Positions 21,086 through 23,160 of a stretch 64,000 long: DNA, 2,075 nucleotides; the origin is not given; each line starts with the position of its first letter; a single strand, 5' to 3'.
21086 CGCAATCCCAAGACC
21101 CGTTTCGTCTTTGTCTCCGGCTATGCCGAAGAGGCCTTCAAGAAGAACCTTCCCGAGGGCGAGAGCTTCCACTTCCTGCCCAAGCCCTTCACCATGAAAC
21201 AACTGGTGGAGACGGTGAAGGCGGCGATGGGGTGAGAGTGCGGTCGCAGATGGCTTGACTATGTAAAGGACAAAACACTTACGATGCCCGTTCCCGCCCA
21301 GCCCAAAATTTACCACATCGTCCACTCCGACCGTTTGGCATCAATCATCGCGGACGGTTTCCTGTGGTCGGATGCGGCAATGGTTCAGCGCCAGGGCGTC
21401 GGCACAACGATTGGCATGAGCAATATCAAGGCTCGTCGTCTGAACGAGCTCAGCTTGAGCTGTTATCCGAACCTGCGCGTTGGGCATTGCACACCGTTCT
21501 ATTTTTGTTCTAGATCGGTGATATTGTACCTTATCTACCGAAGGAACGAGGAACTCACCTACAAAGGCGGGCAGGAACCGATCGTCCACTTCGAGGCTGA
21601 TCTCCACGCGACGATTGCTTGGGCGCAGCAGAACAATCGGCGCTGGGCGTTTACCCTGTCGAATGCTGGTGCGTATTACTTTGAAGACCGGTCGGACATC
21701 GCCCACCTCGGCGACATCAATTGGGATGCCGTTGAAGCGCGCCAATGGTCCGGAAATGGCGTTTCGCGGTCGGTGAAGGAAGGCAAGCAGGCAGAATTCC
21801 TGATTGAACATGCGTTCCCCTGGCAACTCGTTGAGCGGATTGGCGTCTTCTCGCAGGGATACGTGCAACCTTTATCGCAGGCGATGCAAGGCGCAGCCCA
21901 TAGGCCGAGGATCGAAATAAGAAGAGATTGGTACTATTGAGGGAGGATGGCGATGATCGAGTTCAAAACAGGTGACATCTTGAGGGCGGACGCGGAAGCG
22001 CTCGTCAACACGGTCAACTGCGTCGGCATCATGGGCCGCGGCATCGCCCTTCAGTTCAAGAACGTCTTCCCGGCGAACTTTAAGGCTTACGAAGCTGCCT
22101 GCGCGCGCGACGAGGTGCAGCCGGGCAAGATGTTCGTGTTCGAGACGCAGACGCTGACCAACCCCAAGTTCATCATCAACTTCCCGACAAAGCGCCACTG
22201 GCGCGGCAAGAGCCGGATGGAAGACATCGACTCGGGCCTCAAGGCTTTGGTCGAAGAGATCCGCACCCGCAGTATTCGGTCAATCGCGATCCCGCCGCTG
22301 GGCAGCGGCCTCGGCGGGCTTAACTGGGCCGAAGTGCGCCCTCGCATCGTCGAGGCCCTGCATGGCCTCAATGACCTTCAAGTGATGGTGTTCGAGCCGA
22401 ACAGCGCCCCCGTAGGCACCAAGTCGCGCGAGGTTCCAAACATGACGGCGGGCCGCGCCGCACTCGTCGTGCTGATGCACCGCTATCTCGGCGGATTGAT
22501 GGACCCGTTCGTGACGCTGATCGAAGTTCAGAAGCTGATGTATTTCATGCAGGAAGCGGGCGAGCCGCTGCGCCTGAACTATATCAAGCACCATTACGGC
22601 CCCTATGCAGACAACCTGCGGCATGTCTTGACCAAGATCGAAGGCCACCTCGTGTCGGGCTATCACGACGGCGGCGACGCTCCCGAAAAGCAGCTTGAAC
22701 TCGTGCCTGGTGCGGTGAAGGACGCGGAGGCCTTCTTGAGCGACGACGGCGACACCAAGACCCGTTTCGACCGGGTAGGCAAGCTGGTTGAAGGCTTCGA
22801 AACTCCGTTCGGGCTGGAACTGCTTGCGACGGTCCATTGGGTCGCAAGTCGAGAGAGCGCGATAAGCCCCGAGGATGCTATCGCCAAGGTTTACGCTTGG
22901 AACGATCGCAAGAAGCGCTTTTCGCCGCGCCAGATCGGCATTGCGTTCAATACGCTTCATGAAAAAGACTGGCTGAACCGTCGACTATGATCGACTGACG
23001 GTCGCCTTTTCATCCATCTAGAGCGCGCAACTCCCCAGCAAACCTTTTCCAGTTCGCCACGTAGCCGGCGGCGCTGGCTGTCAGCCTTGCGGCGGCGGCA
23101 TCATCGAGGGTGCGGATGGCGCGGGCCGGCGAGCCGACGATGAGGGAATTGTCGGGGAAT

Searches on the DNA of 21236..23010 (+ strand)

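Call 55: search_dna_similar(query=window:21236-23010:+, collection=plasmids, mode=distant, max_rows=15)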
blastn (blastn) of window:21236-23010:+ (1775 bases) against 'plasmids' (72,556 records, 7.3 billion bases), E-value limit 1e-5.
Records with a match: 24; places in all: 25; records where one place covers at least 80% of the query: 1.
Best place of each record, by identity: 80-90% 1; 60-80% 23.
By first word of the organism name: Synechocystis 4; Rhizobium 3; Paracoccus 2; Citrobacter 2; Agrobacterium 2; Streptomyces 2; Xanthobacter 1; Bradyrhizobium 1; Methylobacterium 1; Meiothermus 1; and 5 more.
By predicted mobility (MOB-suite, as given by PLSDB): non-mobilizable 12; conjugative 6; mobilizable 6.
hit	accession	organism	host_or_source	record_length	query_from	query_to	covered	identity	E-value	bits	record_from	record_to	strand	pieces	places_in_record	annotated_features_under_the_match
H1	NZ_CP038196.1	Paracoccus versutus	single cell,soil adjacent to the roots ...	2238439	67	1709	93%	73.5%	0e+0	983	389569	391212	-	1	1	none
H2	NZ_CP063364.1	Xanthobacter dioxanivorans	pure culture,active sludge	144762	691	1713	58%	81.8%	0e+0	995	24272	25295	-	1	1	macro domain-containing protein | DUF4433 domain-containing protein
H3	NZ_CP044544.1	Bradyrhizobium betae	Beta vulgaris,Cell culture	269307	694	1612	52%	68.8%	2e-82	315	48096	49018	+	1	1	macro domain-containing protein | DUF4433 domain-containing protein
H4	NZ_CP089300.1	Methylobacterium currus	Solanum lycopersicum,single cell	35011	736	1609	49%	70.7%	4e-110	407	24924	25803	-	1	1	macro domain-containing protein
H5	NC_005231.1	Synechocystis sp. PCC 6803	-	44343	49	995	53%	64.0%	8e-30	140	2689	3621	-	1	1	DUF4433 domain-containing protein | macro domain-containing protein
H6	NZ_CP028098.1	Synechocystis sp. IPPAS B-1465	axenic culture,Synechocystis sp. GT-L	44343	49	995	53%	64.0%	8e-30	140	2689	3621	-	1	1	DUF4433 domain-containing protein | macro domain-containing protein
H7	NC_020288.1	Synechocystis sp. PCC 6803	-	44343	49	995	53%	64.0%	8e-30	140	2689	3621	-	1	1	DUF4433 domain-containing protein | macro domain-containing protein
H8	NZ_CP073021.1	Synechocystis sp. PCC 6803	cell culture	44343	49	995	53%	64.0%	8e-30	140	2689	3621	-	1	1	DUF4433 domain-containing protein | macro domain-containing protein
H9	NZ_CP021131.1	Meiothermus taiwanensis WR-220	-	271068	749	1607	48%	69.3%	9e-93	350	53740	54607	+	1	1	macro domain-containing protein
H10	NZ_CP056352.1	Citrobacter sp. RHBSTW-00678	culture,Wastewater influent sample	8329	259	1454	25%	67.7%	7e-12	142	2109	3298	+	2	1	macro domain-containing protein | DUF4433 domain-containing protein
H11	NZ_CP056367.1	Citrobacter freundii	culture,Wastewater effluent sample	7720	259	1454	25%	67.7%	7e-12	142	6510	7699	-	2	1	macro domain-containing protein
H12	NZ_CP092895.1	Agrobacterium tumefaciens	soil,soil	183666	711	1101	22%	66.1%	8e-11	78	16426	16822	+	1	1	macro domain-containing protein | DUF4433 domain-containing protein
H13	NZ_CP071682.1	Rhizobium ruizarguesonis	lentil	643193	711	1101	22%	66.1%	8e-11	78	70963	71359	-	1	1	macro domain-containing protein | DarT ssDNA thymidine ADP-ribosyltransferase family protein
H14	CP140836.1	Rhizobium beringeri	Trifolium pratense,whole organism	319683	711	1101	22%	66.1%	8e-11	78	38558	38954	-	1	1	macro domain-containing protein | DarT ssDNA thymidine ADP-ribosyltransferase family protein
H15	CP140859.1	Rhizobium ruizarguesonis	Trifolium pratense,whole organism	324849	711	1101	22%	66.1%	8e-11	78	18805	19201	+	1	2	macro domain-containing protein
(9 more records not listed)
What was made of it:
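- Similar modules occur on alphaproteobacterial plasmids (call 55).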

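Call 62: get_annotated_region(hit=H10, flank=1500)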
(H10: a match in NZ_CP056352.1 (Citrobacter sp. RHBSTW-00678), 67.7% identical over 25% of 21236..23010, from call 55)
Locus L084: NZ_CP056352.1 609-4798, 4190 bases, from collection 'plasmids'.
description: Citrobacter sp. RHBSTW-00678 plasmid pRHBSTW-00678_3, complete sequence
organism: Citrobacter sp. RHBSTW-00678 (NCBI taxid 2742661)
taxonomy: Bacteria; Pseudomonadota; Gammaproteobacteria; Enterobacterales; Enterobacteriaceae; Citrobacter; Citrobacter sp. RHBSTW-00678
host: -; source: culture,Wastewater influent sample; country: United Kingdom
typing (MOB-suite, as given by PLSDB): mobilizable; replicon ColRNAI_rep_cluster_1987; relaxase MOBP
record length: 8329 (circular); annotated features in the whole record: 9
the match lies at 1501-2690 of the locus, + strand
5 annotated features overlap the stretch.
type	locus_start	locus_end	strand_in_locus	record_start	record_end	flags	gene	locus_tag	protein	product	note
CDS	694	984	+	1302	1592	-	-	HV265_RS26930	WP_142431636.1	nucleotidyltransferase family protein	-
CDS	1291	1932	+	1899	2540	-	-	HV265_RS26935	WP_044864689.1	DUF4433 domain-containing protein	-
CDS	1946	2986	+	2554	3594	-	-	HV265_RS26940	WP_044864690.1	macro domain-containing protein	-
CDS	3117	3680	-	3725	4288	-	-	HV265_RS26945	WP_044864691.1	hypothetical protein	-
CDS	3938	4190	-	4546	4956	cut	-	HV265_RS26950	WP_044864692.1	hypothetical protein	-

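Call 65: search_dna_similar(query=L084:1291-2986:+, collection=ecoli_genomes, mode=distant, max_rows=12, rows=spread)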
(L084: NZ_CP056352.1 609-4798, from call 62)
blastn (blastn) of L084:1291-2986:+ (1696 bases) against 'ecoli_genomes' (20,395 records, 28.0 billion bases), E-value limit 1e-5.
No match.
